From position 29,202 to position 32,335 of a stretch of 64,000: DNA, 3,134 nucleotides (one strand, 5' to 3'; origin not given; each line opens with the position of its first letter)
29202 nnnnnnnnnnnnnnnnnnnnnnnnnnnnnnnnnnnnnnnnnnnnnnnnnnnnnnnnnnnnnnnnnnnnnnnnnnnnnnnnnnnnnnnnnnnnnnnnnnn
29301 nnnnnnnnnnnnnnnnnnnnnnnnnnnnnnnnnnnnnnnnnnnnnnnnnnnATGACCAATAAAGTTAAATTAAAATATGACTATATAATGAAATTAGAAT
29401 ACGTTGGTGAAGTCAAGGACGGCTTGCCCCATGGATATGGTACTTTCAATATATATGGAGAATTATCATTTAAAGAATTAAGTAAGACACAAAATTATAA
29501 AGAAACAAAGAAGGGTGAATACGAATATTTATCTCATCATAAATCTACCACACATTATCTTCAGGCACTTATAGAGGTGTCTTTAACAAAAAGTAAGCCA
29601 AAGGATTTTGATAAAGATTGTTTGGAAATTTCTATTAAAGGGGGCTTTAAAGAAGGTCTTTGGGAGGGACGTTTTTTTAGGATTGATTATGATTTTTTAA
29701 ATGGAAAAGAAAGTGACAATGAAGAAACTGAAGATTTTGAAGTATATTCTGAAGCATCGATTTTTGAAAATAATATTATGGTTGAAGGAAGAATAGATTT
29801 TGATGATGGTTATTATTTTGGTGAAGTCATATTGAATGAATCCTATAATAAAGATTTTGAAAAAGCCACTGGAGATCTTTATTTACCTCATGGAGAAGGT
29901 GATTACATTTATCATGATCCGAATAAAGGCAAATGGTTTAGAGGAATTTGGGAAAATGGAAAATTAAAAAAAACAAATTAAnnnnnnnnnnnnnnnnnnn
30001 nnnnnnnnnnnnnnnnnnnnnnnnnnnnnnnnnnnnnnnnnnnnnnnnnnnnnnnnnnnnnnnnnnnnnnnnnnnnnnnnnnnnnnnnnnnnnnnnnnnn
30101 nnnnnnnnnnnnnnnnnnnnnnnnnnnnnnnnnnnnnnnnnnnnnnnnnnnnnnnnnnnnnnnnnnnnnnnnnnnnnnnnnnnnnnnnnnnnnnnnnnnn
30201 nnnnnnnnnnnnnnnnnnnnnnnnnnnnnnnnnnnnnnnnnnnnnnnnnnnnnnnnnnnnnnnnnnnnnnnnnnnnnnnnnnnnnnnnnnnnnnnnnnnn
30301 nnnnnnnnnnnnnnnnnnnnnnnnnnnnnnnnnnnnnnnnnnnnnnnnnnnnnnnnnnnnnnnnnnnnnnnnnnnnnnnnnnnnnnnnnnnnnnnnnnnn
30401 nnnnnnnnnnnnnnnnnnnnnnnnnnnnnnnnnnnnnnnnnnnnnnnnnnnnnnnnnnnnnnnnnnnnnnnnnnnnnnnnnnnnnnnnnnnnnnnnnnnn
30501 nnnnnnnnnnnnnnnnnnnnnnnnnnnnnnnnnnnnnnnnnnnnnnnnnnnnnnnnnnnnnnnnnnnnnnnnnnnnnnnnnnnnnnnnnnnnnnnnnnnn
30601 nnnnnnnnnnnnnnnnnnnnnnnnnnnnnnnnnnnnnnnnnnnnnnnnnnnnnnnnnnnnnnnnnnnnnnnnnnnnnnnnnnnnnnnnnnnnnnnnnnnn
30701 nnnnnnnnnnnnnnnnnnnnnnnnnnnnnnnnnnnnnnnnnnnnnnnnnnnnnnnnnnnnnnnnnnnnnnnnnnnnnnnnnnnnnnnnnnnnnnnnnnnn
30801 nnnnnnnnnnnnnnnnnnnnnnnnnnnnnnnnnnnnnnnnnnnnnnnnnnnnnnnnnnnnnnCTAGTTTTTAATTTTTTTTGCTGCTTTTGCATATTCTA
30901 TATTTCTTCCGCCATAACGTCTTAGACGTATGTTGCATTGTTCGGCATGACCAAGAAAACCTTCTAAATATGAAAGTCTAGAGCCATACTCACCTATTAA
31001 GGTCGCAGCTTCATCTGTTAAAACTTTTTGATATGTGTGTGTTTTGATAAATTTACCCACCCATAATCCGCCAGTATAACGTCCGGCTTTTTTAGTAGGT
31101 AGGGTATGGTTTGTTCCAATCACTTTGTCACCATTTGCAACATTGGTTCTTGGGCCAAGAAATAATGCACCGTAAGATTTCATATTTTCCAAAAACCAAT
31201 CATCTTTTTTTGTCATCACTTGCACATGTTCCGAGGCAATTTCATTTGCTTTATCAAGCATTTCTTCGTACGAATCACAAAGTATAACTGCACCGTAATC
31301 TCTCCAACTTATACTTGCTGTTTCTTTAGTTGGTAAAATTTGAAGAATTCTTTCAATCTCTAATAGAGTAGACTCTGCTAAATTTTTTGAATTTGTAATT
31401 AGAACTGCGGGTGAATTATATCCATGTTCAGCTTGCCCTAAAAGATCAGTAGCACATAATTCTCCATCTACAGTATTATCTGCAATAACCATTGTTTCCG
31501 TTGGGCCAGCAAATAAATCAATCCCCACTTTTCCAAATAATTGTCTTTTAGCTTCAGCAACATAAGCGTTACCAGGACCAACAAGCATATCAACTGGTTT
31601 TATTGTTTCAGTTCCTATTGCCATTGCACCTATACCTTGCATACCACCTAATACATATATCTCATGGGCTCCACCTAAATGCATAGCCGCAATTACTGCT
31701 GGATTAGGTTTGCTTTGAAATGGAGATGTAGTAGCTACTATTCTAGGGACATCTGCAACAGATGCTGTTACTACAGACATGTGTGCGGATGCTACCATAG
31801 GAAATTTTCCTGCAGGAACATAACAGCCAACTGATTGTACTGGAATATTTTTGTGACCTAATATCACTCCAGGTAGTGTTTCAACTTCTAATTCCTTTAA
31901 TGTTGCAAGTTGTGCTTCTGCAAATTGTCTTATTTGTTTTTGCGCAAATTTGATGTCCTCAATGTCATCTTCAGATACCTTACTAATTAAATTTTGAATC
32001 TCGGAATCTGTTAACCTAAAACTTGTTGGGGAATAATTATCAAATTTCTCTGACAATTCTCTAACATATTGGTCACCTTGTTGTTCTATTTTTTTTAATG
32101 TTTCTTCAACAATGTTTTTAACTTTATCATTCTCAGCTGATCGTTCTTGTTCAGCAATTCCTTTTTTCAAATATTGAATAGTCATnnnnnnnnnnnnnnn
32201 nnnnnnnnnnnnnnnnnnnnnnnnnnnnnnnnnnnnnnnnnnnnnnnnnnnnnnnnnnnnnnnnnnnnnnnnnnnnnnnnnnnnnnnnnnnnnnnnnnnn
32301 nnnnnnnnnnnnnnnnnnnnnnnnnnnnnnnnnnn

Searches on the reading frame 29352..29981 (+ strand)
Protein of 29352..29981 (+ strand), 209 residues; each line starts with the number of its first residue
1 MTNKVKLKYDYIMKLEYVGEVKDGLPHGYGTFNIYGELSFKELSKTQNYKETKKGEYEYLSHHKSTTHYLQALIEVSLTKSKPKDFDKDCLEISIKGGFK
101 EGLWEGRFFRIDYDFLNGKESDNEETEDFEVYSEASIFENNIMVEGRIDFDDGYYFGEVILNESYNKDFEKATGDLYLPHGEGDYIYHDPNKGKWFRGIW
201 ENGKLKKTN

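Call 9: search_protein_families(library=pfam, proteins=[window:29352-29981:+], max_evalue=0.01)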
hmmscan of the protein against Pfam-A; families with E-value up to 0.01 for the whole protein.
window:29352-29981:+ (209 aa): 1 family
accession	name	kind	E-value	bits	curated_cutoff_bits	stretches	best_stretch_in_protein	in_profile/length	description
PF02493.26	MORN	-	0.0016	18.7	22.5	1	17-32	1-16/23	MORN repeat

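Call 13: find_encoding_contigs(protein=window:29352-29981:+, flank=10000, max_places=10)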
Protein window:29352-29981:+ (209 aa): no gene with exactly this product is on record in the collection.

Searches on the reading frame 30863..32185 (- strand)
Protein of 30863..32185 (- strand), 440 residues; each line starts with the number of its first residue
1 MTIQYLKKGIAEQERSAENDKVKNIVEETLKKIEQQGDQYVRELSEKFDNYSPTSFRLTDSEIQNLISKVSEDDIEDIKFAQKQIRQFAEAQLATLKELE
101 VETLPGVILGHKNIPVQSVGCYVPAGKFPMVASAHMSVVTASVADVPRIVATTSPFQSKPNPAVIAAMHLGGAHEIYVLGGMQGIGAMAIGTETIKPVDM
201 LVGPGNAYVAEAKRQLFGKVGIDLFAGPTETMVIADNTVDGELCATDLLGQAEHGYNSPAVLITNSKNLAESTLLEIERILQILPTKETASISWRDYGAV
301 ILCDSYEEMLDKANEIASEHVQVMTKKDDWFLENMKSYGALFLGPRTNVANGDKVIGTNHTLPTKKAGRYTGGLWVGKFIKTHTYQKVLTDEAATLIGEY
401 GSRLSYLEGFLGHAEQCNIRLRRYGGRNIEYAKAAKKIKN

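Call 9: search_protein_families(library=pfam, proteins=[window:30863-32185:-], max_evalue=0.01)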
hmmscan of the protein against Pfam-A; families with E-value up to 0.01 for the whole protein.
window:30863-32185:- (440 aa): 1 family
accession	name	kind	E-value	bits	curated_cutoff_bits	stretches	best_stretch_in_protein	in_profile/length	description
PF00815.25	Histidinol_dh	-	1.1e-130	436.7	27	1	15-421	4-411/411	Histidinol dehydrogenase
